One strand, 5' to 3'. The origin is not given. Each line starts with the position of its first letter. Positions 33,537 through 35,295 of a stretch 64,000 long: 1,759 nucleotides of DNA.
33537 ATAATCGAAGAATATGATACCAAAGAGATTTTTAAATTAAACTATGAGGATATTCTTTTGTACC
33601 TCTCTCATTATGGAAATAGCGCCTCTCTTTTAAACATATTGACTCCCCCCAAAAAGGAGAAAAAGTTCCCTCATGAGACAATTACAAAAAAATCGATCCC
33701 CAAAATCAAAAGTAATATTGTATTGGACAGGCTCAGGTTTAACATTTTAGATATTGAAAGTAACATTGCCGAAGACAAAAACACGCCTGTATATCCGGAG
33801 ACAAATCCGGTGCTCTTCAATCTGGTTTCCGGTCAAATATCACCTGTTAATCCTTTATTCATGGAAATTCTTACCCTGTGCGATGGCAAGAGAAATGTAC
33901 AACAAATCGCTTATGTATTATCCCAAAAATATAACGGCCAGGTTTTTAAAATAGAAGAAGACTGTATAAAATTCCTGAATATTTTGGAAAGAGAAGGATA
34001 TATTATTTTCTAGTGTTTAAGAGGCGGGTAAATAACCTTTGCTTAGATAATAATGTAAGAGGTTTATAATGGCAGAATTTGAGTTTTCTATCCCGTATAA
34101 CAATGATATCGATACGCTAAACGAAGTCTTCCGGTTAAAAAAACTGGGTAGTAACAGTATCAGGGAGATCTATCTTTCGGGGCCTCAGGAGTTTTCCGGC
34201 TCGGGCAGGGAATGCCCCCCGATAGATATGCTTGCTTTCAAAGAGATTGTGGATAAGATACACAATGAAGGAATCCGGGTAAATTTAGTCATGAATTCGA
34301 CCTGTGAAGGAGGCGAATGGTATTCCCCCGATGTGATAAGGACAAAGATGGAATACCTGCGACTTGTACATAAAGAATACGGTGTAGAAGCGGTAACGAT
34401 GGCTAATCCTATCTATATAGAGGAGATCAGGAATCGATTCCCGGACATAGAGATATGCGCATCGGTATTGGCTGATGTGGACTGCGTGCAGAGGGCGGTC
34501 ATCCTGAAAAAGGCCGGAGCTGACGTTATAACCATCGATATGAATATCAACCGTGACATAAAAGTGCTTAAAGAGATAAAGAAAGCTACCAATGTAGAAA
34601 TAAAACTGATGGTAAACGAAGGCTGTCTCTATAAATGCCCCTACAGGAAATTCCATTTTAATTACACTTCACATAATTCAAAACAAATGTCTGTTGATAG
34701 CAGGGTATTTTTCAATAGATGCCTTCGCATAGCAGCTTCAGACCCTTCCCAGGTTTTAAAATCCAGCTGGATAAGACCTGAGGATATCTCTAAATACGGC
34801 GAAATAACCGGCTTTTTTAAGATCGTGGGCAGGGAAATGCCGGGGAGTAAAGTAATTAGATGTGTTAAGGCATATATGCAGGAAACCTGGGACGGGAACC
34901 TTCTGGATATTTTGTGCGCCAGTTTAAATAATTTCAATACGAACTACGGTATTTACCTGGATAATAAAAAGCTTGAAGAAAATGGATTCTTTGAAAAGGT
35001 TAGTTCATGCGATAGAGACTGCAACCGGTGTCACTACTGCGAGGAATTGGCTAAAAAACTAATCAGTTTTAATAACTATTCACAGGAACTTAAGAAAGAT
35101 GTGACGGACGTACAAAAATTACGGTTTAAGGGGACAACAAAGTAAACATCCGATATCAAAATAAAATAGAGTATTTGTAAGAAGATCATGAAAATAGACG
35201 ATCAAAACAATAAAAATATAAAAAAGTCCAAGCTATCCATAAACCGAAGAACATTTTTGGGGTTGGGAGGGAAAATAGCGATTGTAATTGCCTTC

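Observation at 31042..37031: Unusual six-gene cluster: QueG-like FeS protein, B12-radical-SAM with a PqqD/RRE domain, U32-like protein, and a NapG/NapH/FMN-bind electron module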

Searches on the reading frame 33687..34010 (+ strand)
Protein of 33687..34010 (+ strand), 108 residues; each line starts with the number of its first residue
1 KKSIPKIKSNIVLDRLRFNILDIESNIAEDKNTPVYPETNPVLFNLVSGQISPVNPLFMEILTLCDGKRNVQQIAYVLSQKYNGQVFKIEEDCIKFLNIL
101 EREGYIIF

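Call 76: search_solved_structures(query=window:33687-34010:+, max_evalue=10, show_alignments=2)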
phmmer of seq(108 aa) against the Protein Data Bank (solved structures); distinct sequences matched with E-value up to 10: 16.
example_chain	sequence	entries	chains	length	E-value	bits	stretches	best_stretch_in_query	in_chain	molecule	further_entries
5sxy_A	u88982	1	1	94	0.029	18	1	59-99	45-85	Bifunctional coenzyme PQQ synthesis protein C/D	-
5xm9_A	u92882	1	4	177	0.19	15.5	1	61-103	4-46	Repair DNA polymerase X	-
5xm8_A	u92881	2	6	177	0.19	15.5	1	61-103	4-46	Repair DNA polymerase X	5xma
8e9a_A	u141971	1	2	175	0.21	15.3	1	61-103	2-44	Repair DNA polymerase X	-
8ilg_A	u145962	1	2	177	0.23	15.2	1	61-103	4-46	Repair DNA polymerase X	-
5hrg_A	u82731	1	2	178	0.23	15.2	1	61-103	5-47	DNA polymerase beta-like protein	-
5hrb_A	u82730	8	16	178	0.23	15.1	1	61-103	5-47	DNA polymerase beta-like protein | Repair DNA polymerase X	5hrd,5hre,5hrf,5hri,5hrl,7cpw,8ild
8ilh_A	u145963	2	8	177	0.23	15.1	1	61-103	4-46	Repair DNA polymerase X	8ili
8ilf_A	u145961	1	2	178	0.23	15.1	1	61-103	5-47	Repair DNA polymerase X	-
5hr9_A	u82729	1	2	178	0.23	15.1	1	61-103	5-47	DNA polymerase beta-like protein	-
8ile_A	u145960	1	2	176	0.24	15.1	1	61-103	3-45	Repair DNA polymerase X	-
5vrd_D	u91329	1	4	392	0.24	15.1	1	59-98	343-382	Bifunctional coenzyme PQQ synthesis protein C/D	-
1jaj_A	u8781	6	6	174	0.31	14.7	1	62-103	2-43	DNA POLYMERASE BETA-LIKE PROTEIN | DNA POLYMERASE BETA-LIKE | Repair DNA polymerase X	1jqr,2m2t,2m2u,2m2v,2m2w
5hrh_A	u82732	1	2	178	0.33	14.6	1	61-103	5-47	DNA polymerase beta-like protein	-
5hrk_A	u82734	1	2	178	0.37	14.5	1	61-103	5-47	DNA polymerase beta-like protein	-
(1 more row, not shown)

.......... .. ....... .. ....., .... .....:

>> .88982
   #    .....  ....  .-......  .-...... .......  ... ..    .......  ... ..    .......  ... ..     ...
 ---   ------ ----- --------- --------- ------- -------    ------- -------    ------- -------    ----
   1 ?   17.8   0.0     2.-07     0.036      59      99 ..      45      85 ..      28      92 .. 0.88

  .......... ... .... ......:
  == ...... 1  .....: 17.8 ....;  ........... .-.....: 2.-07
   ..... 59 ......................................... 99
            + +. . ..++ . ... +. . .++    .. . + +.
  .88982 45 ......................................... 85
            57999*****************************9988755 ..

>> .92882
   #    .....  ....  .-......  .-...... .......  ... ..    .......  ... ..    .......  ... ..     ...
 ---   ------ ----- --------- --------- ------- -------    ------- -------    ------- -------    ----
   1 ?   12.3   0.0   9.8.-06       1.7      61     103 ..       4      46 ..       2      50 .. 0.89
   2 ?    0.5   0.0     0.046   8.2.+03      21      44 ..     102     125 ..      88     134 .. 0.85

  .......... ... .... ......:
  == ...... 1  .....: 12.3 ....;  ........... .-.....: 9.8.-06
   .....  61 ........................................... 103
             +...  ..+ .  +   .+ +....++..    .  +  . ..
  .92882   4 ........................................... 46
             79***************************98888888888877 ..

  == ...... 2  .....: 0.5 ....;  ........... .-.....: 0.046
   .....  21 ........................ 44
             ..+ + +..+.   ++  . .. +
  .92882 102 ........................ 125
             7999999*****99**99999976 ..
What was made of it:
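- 31881..34013 (+): Class-B (cobalamin-type) radical SAM enzyme with a C-terminal PqqD/RRE peptide-recognition domain. The best PDB hit of the C-terminal region is PqqD 5sxy, E 0.03 (call 76).
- On RiPP biosynthetic gene cluster: PqqD 5sxy is the best PDB hit (call 76).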

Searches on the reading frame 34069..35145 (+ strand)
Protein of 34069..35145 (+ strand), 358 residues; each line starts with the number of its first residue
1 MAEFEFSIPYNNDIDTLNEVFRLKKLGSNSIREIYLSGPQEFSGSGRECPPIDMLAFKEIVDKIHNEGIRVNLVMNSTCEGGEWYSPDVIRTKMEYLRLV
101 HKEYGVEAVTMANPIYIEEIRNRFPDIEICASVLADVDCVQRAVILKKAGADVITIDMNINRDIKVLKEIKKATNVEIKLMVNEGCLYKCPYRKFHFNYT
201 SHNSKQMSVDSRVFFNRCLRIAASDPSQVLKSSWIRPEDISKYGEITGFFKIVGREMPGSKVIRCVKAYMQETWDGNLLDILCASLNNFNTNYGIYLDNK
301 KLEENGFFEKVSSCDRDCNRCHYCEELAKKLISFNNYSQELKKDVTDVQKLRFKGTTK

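Call 4: search_protein_families(library=pfam, proteins=[window:34069-35145:+], max_evalue=0.01)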
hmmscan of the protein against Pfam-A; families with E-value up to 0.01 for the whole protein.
window:34069-35145:+ (358 aa): 1 family
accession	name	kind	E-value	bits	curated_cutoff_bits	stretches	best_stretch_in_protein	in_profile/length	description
PF01136.24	Peptidase_U32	-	6.9e-06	26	22.4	1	102-206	12-114/233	Peptidase family U32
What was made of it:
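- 34069..35145 (+): U32-family TIM-barrel Fe-S protein with a non-canonical Cys pattern and an extra C-terminal CX3CX2CX2C motif. Pfam PF01136 26 bits, above GA (call 4).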

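Call 5: search_protein_families(library=ncbifam, proteins=[window:34069-35145:+], max_evalue=0.01)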
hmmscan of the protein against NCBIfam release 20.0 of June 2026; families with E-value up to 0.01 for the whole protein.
window:34069-35145:+ (358 aa): 0 families

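Call 34: search_solved_structures(query=window:34069-35145:+, max_evalue=1)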
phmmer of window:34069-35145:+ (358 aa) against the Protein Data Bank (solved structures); distinct sequences matched with E-value up to 1: 7.
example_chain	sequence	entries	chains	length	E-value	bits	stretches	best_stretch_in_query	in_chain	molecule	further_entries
5d88_A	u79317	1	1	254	4.1e-13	52.4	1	57-205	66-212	Predicted protease of the collagenase family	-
1g5z_A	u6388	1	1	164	0.011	18.1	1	51-182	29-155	OUTER SURFACE PROTEIN C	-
2cu0_A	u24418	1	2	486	0.22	13.9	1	109-173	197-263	Inosine-5'-monophosphate dehydrogenase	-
2n3z_A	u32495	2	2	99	0.5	12.7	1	114-182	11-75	OR446 | De novo designed protein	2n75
4ixh_A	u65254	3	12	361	0.67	12.2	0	135-178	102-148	Inosine-5'-monophosphate dehydrogenase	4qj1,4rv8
3khj_A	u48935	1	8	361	0.67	12.2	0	135-178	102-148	Inosine-5-monophosphate dehydrogenase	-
1bf2_A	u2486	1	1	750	0.75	12.1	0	56-90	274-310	ISOAMYLASE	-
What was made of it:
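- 34069..35145 (+): PDB 5d88 E 4e-13 (call 34).
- Checked: Its best solved relative is the U32 core 5d88, E 4e-13 (call 34).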

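Call 42: find_homologous_proteins(query=window:34069-35145:+, max_evalue=0.00001)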
Query window:34069-35145:+ (358 aa): 725 proteins with E <= 0.00001 among 2296 candidates; the best 120 are listed.
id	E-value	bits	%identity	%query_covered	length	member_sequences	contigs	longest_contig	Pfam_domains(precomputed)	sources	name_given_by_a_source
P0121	4.5e-236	801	97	100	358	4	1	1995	PF01136.26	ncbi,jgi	jgi:collagenase-like PrtC family protease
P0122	1.9e-197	674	79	99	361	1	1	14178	PF01136.26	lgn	-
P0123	2.1e-197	673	80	99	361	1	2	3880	PF01136.26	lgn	-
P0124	2.3e-169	581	71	97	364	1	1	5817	PF01136.26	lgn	-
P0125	3.3e-162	558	69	94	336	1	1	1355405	PF01136.26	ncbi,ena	-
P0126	3.3e-161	554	66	97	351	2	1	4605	PF01136.26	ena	-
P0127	4.0e-161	554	66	98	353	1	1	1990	PF01136.26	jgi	jgi:collagenase-like PrtC family protease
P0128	4.9e-161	554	67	96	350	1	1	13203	PF01136.26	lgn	-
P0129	3.1e-159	548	67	95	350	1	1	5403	PF01136.26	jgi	jgi:collagenase-like PrtC family protease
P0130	5.7e-159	547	68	93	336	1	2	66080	PF01136.26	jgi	jgi:collagenase-like PrtC family protease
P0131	1.3e-157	543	65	96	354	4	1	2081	PF01136.26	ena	-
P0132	3.3e-156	538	66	97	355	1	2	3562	PF01136.26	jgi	jgi:collagenase-like PrtC family protease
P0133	6.1e-155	534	64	96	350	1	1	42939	PF01136.26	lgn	-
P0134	7.5e-155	533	65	96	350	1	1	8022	PF01136.26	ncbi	-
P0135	7.7e-155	533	65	96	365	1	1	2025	PF01136.26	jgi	-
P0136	1.5e-154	532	65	96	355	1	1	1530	PF01136.26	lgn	-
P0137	1.9e-154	532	66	95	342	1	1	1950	PF01136.26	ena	-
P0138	2.4e-154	532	66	94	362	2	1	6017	PF01136.26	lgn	-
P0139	1.6e-153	529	66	93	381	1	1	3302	PF01136.26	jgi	jgi:collagenase-like PrtC family protease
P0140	6.5e-153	527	64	96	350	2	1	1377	PF01136.26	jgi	jgi:collagenase-like PrtC family protease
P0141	8.0e-153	527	64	95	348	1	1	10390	PF01136.26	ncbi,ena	-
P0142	1.1e-152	526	65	96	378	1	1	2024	PF01136.26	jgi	jgi:collagenase-like PrtC family protease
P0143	3.1e-151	522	65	93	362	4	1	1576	PF01136.26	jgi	jgi:collagenase-like PrtC family protease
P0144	8.0e-151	520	62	97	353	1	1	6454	PF01136.26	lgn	-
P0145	2.1e-150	519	60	97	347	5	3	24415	PF01136.26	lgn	-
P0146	3.6e-150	518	62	96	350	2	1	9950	PF01136.26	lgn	-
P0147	7.5e-150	517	63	96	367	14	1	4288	PF01136.26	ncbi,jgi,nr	ncbi:MAG: hypothetical protein JRJ02_08435 [Deltaproteobacteria bacterium]|nr:hypothetical protein [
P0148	2.4e-149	515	65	93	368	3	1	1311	PF01136.26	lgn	-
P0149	7.1e-149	514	63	96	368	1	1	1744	PF01136.26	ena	-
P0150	1.5e-148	513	61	99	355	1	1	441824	PF01136.26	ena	-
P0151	1.6e-148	513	65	94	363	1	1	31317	PF01136.26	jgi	jgi:collagenase-like PrtC family protease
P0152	1.6e-148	513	64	96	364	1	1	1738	PF01136.26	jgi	-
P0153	1.1e-147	510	61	96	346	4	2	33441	PF01136.26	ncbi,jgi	jgi:collagenase-like PrtC family protease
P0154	1.5e-147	509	62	99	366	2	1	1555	PF01136.26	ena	-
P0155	2.3e-147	509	63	94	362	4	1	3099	PF01136.26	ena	-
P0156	5.7e-147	508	63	95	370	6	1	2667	PF01136.26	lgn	-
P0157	9.5e-147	507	63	95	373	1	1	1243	PF01136.26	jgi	-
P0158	2.3e-146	506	63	96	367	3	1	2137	PF01136.26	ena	-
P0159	4.2e-146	505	63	93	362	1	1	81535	PF01136.26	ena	-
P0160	1.1e-145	503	65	93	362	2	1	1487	PF01136.26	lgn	-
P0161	1.2e-145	503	62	96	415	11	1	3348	PF01136.26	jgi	-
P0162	1.3e-145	503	62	96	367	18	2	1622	PF01136.26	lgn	-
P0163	2.2e-145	502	62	96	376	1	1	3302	PF01136.26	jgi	jgi:collagenase-like PrtC family protease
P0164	3.6e-145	502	61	95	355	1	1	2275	PF01136.26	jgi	jgi:collagenase-like PrtC family protease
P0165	3.7e-145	502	62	95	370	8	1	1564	PF01136.26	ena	-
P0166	1.4e-144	500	63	96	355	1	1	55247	PF01136.26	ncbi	ncbi:U32 family peptidase [Chloroflexota bacterium]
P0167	1.8e-144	499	60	96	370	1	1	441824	PF01136.26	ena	-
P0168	2.6e-144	499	62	96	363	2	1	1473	PF01136.26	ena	-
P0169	3.2e-144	498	64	93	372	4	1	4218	PF01136.26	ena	-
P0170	6.0e-144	498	61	93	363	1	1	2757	PF01136.26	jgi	jgi:collagenase-like PrtC family protease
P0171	2.4e-143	496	62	97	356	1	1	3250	PF01136.26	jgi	jgi:collagenase-like PrtC family protease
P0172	2.4e-143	496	61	96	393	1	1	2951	PF01136.26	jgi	jgi:collagenase-like PrtC family protease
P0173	2.5e-143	496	63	96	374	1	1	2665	PF01136.26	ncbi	-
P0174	5.7e-143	494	60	96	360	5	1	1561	PF01136.26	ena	-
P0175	8.3e-143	494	64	93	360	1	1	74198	PF01136.26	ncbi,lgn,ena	-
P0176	8.8e-143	494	61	96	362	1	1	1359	PF01136.26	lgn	-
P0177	1.1e-142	493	61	99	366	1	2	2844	PF01136.26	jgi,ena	-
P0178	1.5e-142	493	60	96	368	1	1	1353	PF01136.26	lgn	-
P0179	1.9e-142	493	61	96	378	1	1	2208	PF01136.26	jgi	-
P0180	2.6e-142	492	60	96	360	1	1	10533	PF01136.26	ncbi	-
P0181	4.8e-142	491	61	96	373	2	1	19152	PF01136.26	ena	-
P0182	7.6e-142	491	61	96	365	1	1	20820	PF01136.26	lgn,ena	-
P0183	1.4e-141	490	61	96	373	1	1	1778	PF01136.26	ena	-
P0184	1.7e-141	490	62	93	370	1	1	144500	PF01136.26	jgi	jgi:collagenase-like PrtC family protease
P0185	2.7e-141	489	63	96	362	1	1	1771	PF01136.26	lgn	-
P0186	2.9e-141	489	60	96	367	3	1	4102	PF01136.26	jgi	-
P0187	5.8e-141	488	60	99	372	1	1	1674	PF01136.26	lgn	-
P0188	1.8e-140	486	59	96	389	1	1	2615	PF01136.26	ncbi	-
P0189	2.0e-140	486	59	96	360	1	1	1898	PF01136.26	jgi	jgi:collagenase-like PrtC family protease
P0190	2.4e-140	486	61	95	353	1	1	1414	PF01136.26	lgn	-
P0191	2.4e-140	486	62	96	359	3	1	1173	PF01136.26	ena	-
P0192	3.3e-140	485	61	93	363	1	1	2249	PF01136.26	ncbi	ncbi:U32 family peptidase [Chloroflexota bacterium]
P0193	6.9e-140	484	61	93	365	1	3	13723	PF01136.26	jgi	jgi:collagenase-like PrtC family protease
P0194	1.2e-139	483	59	95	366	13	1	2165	PF01136.26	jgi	jgi:collagenase-like PrtC family protease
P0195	1.4e-139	483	64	88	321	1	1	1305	PF01136.26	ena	-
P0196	1.7e-139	483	61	96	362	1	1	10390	PF01136.26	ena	-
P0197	8.7e-139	481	59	96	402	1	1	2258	PF01136.26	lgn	-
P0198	8.8e-139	481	59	96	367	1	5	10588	PF01136.26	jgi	jgi:collagenase-like PrtC family protease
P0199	1.4e-138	480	60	97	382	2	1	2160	PF01136.26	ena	-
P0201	2.9e-138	479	61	96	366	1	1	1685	PF01136.26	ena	-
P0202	6.5e-138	478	57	97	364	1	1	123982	PF01136.26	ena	-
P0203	8.8e-138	477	58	96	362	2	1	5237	PF01136.26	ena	-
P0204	1.5e-137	477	58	98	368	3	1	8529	PF01136.26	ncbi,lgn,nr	ncbi:MAG: hypothetical protein JW954_07965 [Dehalococcoidaceae bacterium]|nr:hypothetical protein [D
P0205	1.7e-137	476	61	96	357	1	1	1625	PF01136.26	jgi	-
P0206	1.8e-137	476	58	96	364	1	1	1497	PF01136.26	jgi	jgi:collagenase-like PrtC family protease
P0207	2.7e-137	476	58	98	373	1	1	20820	PF01136.26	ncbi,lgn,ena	-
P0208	2.8e-137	476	59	96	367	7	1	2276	PF01136.26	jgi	jgi:collagenase-like PrtC family protease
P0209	4.3e-137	475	58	94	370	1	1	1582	PF01136.26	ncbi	-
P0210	9.6e-137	474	58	96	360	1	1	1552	PF01136.26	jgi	-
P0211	1.2e-136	474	59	96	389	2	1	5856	PF01136.26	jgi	jgi:collagenase-like PrtC family protease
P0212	1.3e-136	474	59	93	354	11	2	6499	PF01136.26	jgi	jgi:collagenase-like PrtC family protease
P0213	1.7e-136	473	58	96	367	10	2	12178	PF01136.26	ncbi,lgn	-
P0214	3.7e-136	472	58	96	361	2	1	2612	PF01136.26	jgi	jgi:collagenase-like PrtC family protease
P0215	3.8e-136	472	59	96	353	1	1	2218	PF01136.26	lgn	-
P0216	3.8e-136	472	57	96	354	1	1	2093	PF01136.26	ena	-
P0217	4.6e-136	472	59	93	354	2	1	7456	PF01136.26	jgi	jgi:collagenase-like PrtC family protease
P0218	6.1e-136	471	57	96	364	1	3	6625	PF01136.26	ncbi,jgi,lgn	jgi:collagenase-like PrtC family protease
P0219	6.9e-136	471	60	93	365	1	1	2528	PF01136.26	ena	-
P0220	9.9e-136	471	58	93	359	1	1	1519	PF01136.26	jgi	jgi:collagenase-like PrtC family protease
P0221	2.1e-135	469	60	94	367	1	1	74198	PF01136.26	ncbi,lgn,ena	-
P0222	2.3e-135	469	56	96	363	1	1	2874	PF01136.26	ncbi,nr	ncbi:MAG: hypothetical protein PHU23_18215 [Dehalococcoidales bacterium]|nr:hypothetical protein [De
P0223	2.8e-135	469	60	94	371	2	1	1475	PF01136.26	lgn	-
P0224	3.8e-135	469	58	93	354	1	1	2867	PF01136.26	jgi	jgi:collagenase-like PrtC family protease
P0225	4.1e-135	469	55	98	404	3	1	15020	PF01136.26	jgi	jgi:collagenase-like PrtC family protease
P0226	4.1e-135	469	58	96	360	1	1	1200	PF01136.26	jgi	jgi:collagenase-like PrtC family protease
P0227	7.4e-135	468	56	96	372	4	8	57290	PF01136.26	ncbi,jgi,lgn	jgi:collagenase-like PrtC family protease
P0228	2.3e-134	466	57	96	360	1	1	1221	PF01136.26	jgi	jgi:collagenase-like PrtC family protease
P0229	2.4e-134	466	59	93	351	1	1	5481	PF01136.26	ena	-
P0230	3.4e-134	465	58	96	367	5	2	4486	PF01136.26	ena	-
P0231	4.2e-134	465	55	96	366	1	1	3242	PF01136.26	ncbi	-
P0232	4.5e-134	465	58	96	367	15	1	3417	PF01136.26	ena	-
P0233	4.6e-134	465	55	96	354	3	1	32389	PF01136.26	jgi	-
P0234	4.9e-134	465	56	96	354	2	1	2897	PF01136.26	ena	-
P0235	5.2e-134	465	57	96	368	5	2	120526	PF01136.26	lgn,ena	-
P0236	5.5e-134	465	59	93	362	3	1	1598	PF01136.26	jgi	jgi:Collagenase and related proteases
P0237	5.5e-134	465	57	93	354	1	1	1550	PF01136.26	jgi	jgi:collagenase-like PrtC family protease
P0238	5.7e-134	465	57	96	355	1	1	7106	PF01136.26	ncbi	-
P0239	6.8e-134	465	58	96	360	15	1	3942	PF01136.26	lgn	-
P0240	7.5e-134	464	57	96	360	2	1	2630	PF01136.26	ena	-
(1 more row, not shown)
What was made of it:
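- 34069..35145 (+): At least 725 homologues, with several paralogues per contig (call 42).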

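Call 47: find_encoding_contigs(protein=P0167, flank=10000, max_places=1)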
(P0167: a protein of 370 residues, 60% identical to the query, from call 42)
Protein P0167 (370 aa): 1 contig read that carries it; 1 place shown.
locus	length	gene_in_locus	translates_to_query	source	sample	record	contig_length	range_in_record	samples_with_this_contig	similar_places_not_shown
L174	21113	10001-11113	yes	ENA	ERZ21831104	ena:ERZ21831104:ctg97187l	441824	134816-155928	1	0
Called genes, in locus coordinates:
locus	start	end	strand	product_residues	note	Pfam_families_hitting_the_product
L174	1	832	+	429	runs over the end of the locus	PF00202:Aminotran_3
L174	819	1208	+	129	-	PF06339:Ectoine_synth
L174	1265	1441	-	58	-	-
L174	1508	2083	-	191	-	PF01613:Flavin_Reduct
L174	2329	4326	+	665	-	PF00989:PAS, PF13426:PAS_9, PF00989:PAS, PF13426:PAS_9, PF08447:PAS_3 (weak), PF13426:PAS_9, PF00512:HisKA, PF02518:HATPase_c, +2 more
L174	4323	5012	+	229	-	PF00072:Response_reg, PF00486:Trans_reg_C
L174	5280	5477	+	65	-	-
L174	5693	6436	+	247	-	PF13085:Fer2_3 (weak), PF00111:Fer2 (weak), PF01799:Fer2_2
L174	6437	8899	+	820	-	PF01315:Ald_Xan_dh_C, PF02738:MoCoBD_1, PF20256:MoCoBD_2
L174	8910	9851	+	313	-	PF00941:FAD_binding_5, PF03450:CO_deh_flav_C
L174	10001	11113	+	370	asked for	PF01136:Peptidase_U32 (weak)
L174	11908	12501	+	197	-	-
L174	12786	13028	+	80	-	-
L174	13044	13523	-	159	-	PF04306:DUF456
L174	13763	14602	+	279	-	PF01292:Ni_hydr_CYTB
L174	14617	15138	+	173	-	-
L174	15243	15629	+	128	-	PF21827:New_glue (weak)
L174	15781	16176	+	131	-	PF03100:CcmE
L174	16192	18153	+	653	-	PF01578:Cytochrom_C_asm, PF16327:CcmF_C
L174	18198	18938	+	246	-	PF13175:AAA_15 (faint), PF00005:ABC_tran, PF13304:AAA_21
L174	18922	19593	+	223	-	PF01061:ABC2_membrane, PF03379:CcmB, PF12679:ABC2_membrane_2 (faint), PF12698:ABC2_membrane_3 (faint)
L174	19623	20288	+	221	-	PF01578:Cytochrom_C_asm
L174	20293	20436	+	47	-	-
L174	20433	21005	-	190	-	PF01694:Rhomboid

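Call 48: find_encoding_contigs(protein=P0175, flank=10000, max_places=1)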
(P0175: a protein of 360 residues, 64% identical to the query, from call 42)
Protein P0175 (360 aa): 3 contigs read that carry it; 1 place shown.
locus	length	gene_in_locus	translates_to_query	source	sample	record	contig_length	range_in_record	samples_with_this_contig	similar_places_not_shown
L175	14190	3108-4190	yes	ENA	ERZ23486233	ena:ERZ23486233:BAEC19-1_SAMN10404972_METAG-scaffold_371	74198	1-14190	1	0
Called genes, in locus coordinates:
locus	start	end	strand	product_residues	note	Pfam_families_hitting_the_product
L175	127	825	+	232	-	-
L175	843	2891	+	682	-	PF02730:AFOR_N, PF01314:AFOR_C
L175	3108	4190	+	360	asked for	PF01136:Peptidase_U32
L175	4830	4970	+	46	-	-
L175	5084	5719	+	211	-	PF13187:Fer4_9 (faint), PF12797:Fer4_2 (faint), PF12837:Fer4_6 (faint), PF13247:Fer4_11, PF12838:Fer4_7 (weak), PF13237:Fer4_10 (weak), PF14697:Fer4_21 (weak), PF00037:Fer4 (weak)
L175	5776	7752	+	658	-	PF02730:AFOR_N, PF01314:AFOR_C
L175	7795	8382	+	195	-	-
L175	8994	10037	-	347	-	PF13205:Big_5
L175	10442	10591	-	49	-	-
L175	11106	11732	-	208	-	PF13302:Acetyltransf_3 (weak), PF00583:Acetyltransf_1, PF13508:Acetyltransf_7, PF13673:Acetyltransf_10 (weak)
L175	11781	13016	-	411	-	PF00083:Sugar_tr (faint), PF01306:LacY_symp (weak), PF05977:MFS_3, PF07690:MFS_1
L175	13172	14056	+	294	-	PF00892:EamA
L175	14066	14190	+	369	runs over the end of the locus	PF02073:Peptidase_M29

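Call 56: search_protein_families(library=ncbifam, proteins=[L174:11908-12501:+, L175:7795-8382:+, L175:127-825:+], max_evalue=0.001)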
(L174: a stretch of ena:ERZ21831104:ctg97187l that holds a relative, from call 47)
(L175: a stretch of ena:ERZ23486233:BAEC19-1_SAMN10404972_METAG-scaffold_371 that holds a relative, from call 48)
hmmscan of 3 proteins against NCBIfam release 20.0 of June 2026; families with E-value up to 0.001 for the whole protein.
L174:11908-12501:+ (197 aa): 0 families

L175:7795-8382:+ (195 aa): 0 families

L175:127-825:+ (232 aa): 14 families
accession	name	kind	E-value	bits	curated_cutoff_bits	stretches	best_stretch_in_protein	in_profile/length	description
NF045766.1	PhenlGlyoxDHPadI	equivalog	1.7e-20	73.2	700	1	59-207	7-138/443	NADH-dependent phenylglyoxylate dehydrogenase subunit beta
TIGR03149.1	cyt_nit_nrfC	equivalog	1.1e-19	70.7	377.6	1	11-205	2-182/225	cytochrome c nitrite reductase Fe-S protein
NF008134.0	PRK10882.1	equivalog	7.8e-18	64.6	263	2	109-207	112-208/329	hydrogenase 2 operon protein HybA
NF007382.0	PRK09898.1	equivalog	2.8e-13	49.9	213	1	11-181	13-188/208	ferredoxin-like protein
NF009451.0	PRK12809.1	equivalog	1.1e-11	43.7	1154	1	62-210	8-142/639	formate-dependent uric acid utilization protein YgfT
NF011569.0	PRK14993.1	equivalog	1.6e-11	44.1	416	1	11-198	3-179/244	tetrathionate reductase subunit TtrB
TIGR01582.1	FDH-beta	equivalog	3.9e-11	42.6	334.7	1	108-213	91-189/283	formate dehydrogenase subunit beta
TIGR02951.1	DMSO_dmsB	equivalog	4.5e-11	43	214.1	1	60-205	5-151/161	DMSO/selenate family reductase complex B subunit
NF009408.0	PRK12769.1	equivalog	5.4e-11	41.3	1003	1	58-208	4-148/659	formate-dependent uric acid utilization protein AegA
NF045715.1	sulf_resp_HmcB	equivalog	8.1e-11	41.6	420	2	109-207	106-198/307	sulfate respiration complex iron-sulfur protein HmcB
NF007658.0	PRK10330.1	equivalog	9.3e-08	31.8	260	1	58-203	4-153/181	electron transport protein HydN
NF045797.1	DsrO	equivalog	5.1e-07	29.4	200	1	107-200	100-196/235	sulfate reduction electron transfer complex DsrMKJOP subunit DsrO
TIGR03478.1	DMSO_red_II_bet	subfamily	2.2e-06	26.8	480.7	1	108-201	129-214/321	DMSO reductase family type II enzyme, iron-sulfur subunit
TIGR01409.1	TAT_signal_seq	domain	0.00013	22.1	16.7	1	11-33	1-22/29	twin-arginine translocation signal domain-containing protein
